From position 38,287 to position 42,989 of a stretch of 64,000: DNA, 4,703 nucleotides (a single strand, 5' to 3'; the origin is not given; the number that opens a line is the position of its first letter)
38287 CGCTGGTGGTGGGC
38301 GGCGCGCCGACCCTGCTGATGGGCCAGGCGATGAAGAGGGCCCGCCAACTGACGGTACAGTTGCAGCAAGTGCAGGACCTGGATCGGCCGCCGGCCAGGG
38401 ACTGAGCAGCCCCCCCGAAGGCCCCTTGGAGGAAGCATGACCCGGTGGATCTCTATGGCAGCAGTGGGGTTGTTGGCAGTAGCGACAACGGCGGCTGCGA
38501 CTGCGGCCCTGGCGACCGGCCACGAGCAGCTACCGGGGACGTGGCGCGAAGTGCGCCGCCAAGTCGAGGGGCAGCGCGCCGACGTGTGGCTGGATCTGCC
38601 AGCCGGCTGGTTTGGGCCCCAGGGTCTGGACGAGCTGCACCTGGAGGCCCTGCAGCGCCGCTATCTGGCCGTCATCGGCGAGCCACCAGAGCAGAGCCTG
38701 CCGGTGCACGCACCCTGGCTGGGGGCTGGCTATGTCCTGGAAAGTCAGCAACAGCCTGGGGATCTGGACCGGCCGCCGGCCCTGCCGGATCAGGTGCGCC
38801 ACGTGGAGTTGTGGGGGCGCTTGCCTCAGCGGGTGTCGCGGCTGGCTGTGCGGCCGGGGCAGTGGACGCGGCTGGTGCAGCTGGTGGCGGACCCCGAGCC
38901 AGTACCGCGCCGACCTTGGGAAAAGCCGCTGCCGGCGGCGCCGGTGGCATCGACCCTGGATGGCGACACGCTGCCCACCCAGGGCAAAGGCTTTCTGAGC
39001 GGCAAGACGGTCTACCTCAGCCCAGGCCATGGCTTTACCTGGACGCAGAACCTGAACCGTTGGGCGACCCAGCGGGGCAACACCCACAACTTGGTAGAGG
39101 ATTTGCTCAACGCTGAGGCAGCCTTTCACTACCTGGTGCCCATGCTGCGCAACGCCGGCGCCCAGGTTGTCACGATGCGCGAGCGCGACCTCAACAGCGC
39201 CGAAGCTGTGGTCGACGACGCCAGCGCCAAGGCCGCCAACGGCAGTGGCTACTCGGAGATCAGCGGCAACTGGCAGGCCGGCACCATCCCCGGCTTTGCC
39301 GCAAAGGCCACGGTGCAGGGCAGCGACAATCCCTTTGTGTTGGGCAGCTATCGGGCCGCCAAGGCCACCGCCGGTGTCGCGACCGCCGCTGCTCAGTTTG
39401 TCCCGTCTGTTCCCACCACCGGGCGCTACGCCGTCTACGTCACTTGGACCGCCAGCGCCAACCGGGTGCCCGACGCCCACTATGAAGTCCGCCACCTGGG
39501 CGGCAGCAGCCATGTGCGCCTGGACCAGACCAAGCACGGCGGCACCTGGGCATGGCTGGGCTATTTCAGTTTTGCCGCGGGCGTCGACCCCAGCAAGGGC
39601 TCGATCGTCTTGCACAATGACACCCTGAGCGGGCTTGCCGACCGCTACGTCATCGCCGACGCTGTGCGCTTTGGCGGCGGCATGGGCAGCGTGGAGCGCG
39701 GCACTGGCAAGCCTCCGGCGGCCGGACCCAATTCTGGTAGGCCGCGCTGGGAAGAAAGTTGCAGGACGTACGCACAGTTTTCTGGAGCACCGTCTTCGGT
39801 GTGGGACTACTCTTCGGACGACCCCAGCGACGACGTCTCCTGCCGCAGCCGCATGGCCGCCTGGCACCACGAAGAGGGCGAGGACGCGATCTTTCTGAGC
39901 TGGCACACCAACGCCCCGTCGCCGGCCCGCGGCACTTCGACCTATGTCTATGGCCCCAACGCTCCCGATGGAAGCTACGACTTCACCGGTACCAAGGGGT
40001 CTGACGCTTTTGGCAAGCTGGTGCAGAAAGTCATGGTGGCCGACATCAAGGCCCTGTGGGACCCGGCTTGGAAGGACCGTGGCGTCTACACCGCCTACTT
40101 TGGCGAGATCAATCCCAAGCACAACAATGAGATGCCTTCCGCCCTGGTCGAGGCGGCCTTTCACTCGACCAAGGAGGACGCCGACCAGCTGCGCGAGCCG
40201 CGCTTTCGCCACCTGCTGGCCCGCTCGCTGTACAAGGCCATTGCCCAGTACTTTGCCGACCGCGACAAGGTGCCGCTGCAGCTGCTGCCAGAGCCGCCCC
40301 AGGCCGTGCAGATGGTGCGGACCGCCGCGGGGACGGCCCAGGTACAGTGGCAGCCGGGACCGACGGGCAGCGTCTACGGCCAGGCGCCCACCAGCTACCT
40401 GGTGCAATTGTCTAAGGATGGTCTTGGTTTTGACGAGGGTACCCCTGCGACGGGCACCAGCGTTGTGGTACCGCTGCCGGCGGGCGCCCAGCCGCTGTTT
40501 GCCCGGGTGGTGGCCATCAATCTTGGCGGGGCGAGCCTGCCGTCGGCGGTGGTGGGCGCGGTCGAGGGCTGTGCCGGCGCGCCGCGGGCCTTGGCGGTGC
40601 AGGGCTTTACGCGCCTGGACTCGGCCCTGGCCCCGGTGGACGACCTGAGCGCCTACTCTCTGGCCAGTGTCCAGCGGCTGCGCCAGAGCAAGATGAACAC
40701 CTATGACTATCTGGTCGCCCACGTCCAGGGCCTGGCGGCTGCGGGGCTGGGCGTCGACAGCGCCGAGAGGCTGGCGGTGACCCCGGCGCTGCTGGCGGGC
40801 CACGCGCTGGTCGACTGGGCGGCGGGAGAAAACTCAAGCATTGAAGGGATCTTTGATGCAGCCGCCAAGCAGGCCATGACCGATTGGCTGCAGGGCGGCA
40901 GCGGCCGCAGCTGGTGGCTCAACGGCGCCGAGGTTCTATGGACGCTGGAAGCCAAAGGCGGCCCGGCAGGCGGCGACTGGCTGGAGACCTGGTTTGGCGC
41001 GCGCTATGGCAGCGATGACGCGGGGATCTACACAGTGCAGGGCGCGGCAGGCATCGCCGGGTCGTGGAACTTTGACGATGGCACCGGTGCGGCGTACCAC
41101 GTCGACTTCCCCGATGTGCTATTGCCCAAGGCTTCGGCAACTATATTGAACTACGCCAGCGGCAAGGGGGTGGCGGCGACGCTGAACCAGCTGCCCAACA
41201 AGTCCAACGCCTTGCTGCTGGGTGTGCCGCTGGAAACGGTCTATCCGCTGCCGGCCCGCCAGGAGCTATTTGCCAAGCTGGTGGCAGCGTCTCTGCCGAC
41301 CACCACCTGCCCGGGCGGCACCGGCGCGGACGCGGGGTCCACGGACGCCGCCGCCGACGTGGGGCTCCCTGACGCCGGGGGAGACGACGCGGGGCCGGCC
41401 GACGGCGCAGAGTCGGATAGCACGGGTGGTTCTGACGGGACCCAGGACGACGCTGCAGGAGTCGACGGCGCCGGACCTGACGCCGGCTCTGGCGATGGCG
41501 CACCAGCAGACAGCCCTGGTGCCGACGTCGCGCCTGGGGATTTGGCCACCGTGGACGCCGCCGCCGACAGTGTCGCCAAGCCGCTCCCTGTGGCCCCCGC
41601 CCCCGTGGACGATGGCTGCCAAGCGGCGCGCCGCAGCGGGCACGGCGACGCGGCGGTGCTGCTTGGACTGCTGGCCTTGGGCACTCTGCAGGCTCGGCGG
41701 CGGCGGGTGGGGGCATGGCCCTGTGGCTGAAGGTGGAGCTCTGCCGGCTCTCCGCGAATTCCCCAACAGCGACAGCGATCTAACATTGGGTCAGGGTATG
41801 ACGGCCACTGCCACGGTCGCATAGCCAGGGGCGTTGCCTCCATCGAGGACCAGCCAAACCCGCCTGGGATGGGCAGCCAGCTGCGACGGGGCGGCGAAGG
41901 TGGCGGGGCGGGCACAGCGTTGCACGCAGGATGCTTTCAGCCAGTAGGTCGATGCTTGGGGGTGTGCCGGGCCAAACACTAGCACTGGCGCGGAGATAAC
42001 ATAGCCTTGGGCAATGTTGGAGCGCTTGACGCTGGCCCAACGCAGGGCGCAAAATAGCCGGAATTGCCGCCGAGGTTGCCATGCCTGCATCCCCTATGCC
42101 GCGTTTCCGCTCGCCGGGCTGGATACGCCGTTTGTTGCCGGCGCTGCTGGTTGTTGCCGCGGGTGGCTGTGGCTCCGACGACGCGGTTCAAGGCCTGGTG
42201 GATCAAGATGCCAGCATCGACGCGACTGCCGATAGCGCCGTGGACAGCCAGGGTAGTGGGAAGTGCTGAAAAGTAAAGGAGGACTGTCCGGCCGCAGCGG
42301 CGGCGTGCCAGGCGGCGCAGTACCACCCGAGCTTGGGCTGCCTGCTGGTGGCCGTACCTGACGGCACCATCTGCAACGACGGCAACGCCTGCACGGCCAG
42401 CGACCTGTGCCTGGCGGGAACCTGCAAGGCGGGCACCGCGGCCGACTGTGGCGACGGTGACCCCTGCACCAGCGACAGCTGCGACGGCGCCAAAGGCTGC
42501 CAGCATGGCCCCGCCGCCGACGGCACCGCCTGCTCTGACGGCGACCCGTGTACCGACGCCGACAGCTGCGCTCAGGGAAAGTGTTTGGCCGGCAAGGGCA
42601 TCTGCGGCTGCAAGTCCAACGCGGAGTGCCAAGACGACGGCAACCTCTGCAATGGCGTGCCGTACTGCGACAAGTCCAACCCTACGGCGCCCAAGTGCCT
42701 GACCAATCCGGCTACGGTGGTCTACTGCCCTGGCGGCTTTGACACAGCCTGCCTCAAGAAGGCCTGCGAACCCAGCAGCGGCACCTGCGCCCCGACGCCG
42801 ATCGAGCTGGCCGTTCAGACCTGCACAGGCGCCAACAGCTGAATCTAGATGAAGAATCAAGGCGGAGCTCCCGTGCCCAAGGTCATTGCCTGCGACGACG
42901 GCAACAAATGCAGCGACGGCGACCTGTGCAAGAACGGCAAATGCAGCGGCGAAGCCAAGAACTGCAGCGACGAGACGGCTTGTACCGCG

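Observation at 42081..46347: A 4.3-kb giant repeat-lipoprotein gene broken by three in-frame stop sites and a +1 frameshift in a G8 homopolymer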

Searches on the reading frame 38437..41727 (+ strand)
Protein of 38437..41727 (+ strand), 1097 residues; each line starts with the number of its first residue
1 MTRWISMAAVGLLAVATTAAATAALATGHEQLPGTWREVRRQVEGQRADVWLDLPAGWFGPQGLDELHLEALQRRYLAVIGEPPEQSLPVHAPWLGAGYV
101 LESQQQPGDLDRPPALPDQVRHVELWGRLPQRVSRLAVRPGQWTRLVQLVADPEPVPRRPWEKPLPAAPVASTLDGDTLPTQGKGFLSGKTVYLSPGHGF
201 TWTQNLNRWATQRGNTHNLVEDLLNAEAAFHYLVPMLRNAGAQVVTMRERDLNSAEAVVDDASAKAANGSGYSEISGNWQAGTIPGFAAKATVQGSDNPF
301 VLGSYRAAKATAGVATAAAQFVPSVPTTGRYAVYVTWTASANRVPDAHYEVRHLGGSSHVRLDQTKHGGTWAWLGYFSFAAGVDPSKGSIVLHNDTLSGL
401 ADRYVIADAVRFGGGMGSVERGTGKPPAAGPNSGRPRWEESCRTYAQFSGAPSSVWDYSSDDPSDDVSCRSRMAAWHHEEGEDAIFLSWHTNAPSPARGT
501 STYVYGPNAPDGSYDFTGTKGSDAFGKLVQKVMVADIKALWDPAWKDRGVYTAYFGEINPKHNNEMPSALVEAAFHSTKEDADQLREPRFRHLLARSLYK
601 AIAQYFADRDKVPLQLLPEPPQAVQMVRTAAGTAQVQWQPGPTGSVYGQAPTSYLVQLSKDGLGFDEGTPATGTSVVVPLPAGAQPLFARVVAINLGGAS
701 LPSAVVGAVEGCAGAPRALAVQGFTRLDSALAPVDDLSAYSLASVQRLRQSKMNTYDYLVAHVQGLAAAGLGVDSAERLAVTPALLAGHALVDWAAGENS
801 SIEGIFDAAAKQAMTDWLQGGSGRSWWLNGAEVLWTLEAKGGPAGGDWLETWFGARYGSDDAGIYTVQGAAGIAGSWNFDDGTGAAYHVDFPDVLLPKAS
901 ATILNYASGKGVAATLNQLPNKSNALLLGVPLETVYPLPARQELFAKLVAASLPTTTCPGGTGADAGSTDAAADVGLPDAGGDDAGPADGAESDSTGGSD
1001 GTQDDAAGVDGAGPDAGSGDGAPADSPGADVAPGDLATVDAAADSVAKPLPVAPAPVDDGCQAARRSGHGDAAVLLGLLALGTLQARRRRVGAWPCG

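Call 6: search_protein_families(library=pfam, proteins=[window:38437-41727:+], max_evalue=0.01)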
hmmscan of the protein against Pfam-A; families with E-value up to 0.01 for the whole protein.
window:38437-41727:+ (1097 aa): 2 families
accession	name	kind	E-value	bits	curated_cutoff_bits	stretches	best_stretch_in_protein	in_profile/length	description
PF25275.1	Golvesin_C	-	5.2e-22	78.8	31.6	1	304-412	30-130/132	Golvesin C-terminal domain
PF01520.23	Amidase_3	-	1.6e-12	48.3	27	1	465-603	52-173/174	N-acetylmuramoyl-L-alanine amidase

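Call 11: find_encoding_contigs(protein=window:38437-41727:+, flank=10000, max_places=6)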
Protein window:38437-41727:+ (1097 aa): 3 contigs read that carry it; 2 places shown.
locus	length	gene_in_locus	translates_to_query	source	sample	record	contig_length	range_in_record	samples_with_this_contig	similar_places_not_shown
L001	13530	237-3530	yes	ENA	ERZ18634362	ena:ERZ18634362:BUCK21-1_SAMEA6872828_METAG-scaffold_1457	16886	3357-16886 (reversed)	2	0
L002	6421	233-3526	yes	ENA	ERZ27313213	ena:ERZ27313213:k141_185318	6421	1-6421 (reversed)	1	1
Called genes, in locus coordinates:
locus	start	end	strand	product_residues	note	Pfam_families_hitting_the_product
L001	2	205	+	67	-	?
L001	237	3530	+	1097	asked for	PF25275:Golvesin_C, PF01520:Amidase_3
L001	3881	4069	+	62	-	-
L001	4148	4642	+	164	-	PF00526:Dicty_CTDC (weak)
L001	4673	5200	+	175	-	-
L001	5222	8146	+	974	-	PF00526:Dicty_CTDC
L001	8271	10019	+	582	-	-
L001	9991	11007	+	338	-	PF00526:Dicty_CTDC (weak)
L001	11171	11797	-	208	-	PF13180:PDZ_2, PF17820:PDZ_6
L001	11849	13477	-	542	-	PF00890:FAD_binding_2, PF01266:DAO, PF07992:Pyr_redox_2 (weak), PF02910:Succ_DH_flav_C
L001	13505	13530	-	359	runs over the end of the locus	PF04055:Radical_SAM, PF06463:Mob_synth_C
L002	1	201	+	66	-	?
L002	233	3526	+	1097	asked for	PF25275:Golvesin_C, PF01520:Amidase_3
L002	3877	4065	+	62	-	-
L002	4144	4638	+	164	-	PF00526:Dicty_CTDC (weak)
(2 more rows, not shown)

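Call 18: find_homologous_proteins(query=L001:5222-8143:+, max_evalue=0.00001)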
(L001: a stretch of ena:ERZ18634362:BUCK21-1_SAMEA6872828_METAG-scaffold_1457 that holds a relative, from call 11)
Query L001:5222-8143:+ (974 aa): 357 proteins with E <= 0.00001 among 8000 candidates; the best 120 are listed.
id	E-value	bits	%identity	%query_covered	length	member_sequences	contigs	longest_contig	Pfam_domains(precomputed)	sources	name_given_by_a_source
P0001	0.0e+0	1905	85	100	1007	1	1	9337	PF00526.24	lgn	-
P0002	0.0e+0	1620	100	72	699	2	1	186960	PF00526.24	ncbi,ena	-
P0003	7.8e-183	628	27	67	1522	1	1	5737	PF00526.24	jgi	-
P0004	1.6e-170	588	33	60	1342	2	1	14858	PF00526.24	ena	-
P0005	1.1e-168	581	38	24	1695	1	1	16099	PF00526.24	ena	-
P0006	1.6e-163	564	47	16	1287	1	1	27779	PF00526.24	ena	-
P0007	1.8e-158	548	48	17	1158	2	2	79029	PF00526.24,PF00754.32,PF07738.20,PF22633.4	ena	-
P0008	8.4e-147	509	46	15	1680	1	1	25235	PF00526.24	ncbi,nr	ncbi:MAG: hypothetical protein EXR77_10840 [Myxococcales bacterium]|nr:hypothetical protein [Myxococ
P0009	4.0e-142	494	47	18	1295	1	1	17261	PF00526.24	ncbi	ncbi:MAG: hypothetical protein ABIK09_04630 [Pseudomonadota bacterium]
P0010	2.0e-140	488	47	17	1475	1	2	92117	PF00526.24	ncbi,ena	-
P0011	1.8e-135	471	53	16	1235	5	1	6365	PF00526.24,PF12810.14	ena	-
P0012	2.0e-131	458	45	16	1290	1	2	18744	PF00526.24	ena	-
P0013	2.7e-129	451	47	16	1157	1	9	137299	PF00526.24,PF00059.28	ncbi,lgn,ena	-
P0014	6.8e-126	440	44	18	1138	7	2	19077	PF00526.24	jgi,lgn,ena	-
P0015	7.7e-125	436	28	65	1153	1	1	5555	PF00526.24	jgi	-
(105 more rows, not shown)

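Call 19: find_encoding_contigs(protein=P0001, flank=10000, max_places=6)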
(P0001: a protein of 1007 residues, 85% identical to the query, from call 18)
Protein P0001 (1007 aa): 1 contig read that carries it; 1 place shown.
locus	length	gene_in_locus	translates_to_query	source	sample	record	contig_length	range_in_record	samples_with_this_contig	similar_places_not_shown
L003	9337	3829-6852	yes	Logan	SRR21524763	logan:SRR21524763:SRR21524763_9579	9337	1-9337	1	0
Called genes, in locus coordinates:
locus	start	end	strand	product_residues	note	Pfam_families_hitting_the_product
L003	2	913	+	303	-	?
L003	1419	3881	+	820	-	PF00526:Dicty_CTDC (weak)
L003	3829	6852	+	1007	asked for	PF00526:Dicty_CTDC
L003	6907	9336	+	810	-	?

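Call 20: find_encoding_contigs(protein=P0002, flank=10000, max_places=6)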
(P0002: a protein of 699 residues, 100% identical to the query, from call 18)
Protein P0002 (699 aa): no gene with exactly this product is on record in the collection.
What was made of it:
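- Tried and rejected: An exact look-up of the 699-aa G8-allele protein found no gene on record (call 20).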

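Call 26: find_encoding_contigs(protein=P0123, flank=10000, max_places=10)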
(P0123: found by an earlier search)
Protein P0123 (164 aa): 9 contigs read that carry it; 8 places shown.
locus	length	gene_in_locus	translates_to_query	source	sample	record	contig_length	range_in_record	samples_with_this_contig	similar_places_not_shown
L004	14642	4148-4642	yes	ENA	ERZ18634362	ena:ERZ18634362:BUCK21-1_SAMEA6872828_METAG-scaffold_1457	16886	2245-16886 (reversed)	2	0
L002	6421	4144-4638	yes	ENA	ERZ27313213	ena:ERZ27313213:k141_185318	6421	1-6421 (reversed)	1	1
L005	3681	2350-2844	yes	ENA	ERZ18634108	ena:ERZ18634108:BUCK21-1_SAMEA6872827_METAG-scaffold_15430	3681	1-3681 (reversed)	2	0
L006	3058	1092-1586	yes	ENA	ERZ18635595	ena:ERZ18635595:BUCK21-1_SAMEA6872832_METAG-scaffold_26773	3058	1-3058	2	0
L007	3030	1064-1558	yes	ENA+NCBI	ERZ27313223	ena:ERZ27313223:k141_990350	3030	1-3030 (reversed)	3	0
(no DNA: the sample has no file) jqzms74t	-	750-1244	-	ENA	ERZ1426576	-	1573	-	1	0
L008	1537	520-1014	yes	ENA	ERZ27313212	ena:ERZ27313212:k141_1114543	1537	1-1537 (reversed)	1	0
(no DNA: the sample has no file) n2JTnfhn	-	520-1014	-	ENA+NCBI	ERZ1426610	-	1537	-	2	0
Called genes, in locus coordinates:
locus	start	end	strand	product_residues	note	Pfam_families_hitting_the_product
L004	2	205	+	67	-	?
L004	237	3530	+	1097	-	PF25275:Golvesin_C, PF01520:Amidase_3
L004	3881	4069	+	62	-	-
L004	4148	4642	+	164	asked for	PF00526:Dicty_CTDC (weak)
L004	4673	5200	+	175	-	-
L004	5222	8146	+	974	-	PF00526:Dicty_CTDC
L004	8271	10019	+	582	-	-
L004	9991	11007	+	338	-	PF00526:Dicty_CTDC (weak)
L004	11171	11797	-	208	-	PF13180:PDZ_2, PF17820:PDZ_6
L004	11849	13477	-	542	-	PF00890:FAD_binding_2, PF01266:DAO, PF07992:Pyr_redox_2 (weak), PF02910:Succ_DH_flav_C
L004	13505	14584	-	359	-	PF04055:Radical_SAM, PF06463:Mob_synth_C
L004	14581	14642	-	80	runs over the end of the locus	-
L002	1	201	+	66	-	?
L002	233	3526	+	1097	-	PF25275:Golvesin_C, PF01520:Amidase_3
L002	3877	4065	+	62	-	-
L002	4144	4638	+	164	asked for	PF00526:Dicty_CTDC (weak)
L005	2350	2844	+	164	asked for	PF00526:Dicty_CTDC (weak)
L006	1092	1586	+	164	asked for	PF00526:Dicty_CTDC (weak)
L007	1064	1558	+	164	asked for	PF00526:Dicty_CTDC (weak)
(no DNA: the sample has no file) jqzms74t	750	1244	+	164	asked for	PF00526:Dicty_CTDC (weak)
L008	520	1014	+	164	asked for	PF00526:Dicty_CTDC (weak)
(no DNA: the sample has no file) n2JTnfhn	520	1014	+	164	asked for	PF00526:Dicty_CTDC (weak)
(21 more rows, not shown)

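Call 37: find_encoding_contigs(protein=P0124, flank=5000, max_places=5)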
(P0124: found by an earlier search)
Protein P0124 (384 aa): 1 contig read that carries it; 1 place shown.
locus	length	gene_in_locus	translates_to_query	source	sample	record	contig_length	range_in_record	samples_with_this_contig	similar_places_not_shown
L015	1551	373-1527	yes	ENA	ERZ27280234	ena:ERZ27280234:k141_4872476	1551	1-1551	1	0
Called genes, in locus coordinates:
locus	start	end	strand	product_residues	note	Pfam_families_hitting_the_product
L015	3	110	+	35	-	?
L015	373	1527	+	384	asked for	-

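Call 38: find_encoding_contigs(protein=P0126, flank=10000, max_places=10)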
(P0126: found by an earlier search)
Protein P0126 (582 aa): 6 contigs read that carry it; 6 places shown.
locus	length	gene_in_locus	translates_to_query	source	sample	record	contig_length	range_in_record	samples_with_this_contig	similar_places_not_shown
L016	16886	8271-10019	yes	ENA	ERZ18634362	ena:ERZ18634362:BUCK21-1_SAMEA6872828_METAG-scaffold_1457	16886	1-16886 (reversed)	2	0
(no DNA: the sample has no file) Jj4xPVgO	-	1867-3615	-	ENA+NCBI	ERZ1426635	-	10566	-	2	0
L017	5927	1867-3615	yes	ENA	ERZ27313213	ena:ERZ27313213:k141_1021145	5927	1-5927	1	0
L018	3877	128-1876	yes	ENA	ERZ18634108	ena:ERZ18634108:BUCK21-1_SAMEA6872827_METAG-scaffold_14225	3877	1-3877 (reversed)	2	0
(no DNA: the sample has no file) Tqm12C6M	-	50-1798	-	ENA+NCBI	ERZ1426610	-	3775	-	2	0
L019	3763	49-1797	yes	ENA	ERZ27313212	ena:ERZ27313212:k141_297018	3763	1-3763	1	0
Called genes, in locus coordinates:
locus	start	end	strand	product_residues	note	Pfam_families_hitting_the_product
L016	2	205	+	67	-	?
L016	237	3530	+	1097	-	PF25275:Golvesin_C, PF01520:Amidase_3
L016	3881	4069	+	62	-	-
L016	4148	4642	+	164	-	PF00526:Dicty_CTDC (weak)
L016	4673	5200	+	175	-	-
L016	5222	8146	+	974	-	PF00526:Dicty_CTDC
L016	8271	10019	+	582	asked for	-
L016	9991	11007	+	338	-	PF00526:Dicty_CTDC (weak)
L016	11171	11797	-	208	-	PF13180:PDZ_2, PF17820:PDZ_6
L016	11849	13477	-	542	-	PF00890:FAD_binding_2, PF01266:DAO, PF07992:Pyr_redox_2 (weak), PF02910:Succ_DH_flav_C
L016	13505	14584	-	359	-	PF04055:Radical_SAM, PF06463:Mob_synth_C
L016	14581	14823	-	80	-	-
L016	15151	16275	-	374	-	-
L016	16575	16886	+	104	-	?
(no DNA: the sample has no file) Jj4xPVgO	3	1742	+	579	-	?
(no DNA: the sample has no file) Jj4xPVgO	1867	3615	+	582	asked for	-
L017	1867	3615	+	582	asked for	-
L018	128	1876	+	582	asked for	-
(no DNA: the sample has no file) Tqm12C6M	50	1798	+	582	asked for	-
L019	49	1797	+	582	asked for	-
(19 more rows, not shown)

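Call 41: search_protein_families(library=ncbifam, proteins=[P0121, P0125], max_evalue=0.01)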
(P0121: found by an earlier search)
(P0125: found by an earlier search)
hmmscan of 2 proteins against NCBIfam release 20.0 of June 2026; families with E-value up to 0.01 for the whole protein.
P0121 (974 aa): 1 family
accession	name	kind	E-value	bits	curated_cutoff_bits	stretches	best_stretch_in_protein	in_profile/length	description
NF047494.1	Lepto_SBBP_lipo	equivalog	1.1e-06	27.7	400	1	696-803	158-268/466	SBBP repeat beta-propeller lipoprotein, LipL53 family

P0125 (820 aa): 0 families

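Call 42: search_protein_families(library=pfam, proteins=[P0121, P0125], max_evalue=5)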
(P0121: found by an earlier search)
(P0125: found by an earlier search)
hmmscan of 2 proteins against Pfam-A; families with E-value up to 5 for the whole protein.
P0121 (974 aa): 1 family
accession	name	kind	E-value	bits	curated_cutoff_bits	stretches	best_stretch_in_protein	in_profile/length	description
PF00526.23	Dicty_CTDC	-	2e-22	79.1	27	5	393-415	1-23/24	Dictyostelium (slime mold) repeat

P0125 (820 aa): 1 family
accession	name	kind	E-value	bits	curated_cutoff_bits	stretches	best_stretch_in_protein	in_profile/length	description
PF00526.23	Dicty_CTDC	-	2.5e-13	50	27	4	711-733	2-24/24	Dictyostelium (slime mold) repeat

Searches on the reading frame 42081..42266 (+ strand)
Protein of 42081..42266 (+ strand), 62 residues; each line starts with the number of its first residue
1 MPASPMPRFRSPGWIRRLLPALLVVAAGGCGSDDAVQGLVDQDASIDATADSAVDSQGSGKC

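Call 6: search_protein_families(library=pfam, proteins=[window:42081-42266:+], max_evalue=0.01)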
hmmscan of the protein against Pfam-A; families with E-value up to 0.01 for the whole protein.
window:42081-42266:+ (62 aa): 0 families

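Call 41: search_protein_families(library=ncbifam, proteins=[window:42081-42266:+, P0121, P0125], max_evalue=0.01)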
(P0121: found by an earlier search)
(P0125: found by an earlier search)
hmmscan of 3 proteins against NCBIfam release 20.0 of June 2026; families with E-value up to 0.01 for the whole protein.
window:42081-42266:+ (62 aa): 0 families

P0121 (974 aa): 1 family
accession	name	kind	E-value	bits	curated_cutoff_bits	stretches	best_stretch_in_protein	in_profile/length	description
NF047494.1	Lepto_SBBP_lipo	equivalog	1.1e-06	27.7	400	1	696-803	158-268/466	SBBP repeat beta-propeller lipoprotein, LipL53 family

P0125 (820 aa): 0 families

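Call 42: search_protein_families(library=pfam, proteins=[P0121, P0125], max_evalue=5)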
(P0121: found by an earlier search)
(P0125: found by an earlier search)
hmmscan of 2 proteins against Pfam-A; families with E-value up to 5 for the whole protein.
P0121 (974 aa): 1 family
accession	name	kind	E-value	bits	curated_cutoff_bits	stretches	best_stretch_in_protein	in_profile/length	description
PF00526.23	Dicty_CTDC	-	2e-22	79.1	27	5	393-415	1-23/24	Dictyostelium (slime mold) repeat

P0125 (820 aa): 1 family
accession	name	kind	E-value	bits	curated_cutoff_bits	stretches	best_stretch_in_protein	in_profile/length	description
PF00526.23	Dicty_CTDC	-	2.5e-13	50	27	4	711-733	2-24/24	Dictyostelium (slime mold) repeat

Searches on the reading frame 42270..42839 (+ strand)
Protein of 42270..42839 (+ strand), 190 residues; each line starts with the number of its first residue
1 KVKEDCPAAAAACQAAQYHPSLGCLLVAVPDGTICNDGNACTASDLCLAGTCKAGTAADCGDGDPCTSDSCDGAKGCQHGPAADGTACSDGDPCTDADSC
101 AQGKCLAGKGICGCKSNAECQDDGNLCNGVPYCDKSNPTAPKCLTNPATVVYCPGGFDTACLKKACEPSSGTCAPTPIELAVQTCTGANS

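Call 6: search_protein_families(library=pfam, proteins=[window:42270-42839:+], max_evalue=0.01)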
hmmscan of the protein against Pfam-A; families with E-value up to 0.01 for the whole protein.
window:42270-42839:+ (190 aa): 1 family
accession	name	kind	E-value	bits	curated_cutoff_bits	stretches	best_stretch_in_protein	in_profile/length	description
PF00526.23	Dicty_CTDC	-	9.4e-06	25.8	27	1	59-79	1-21/24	Dictyostelium (slime mold) repeat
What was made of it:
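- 42270..42842 (+): Fragment 2: cysteine-rich repeat modules. It includes the Cys-to-Tyr change at 42321-42323 and ends at TGA 42840-42842. Pfam Dicty_CTDC scored 25.8 bits, just below the 27-bit cut-off (call 6).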

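Call 41: search_protein_families(library=ncbifam, proteins=[window:42270-42839:+], max_evalue=0.01)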
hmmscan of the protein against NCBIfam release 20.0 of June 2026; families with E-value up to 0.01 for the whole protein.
window:42270-42839:+ (190 aa): 0 families
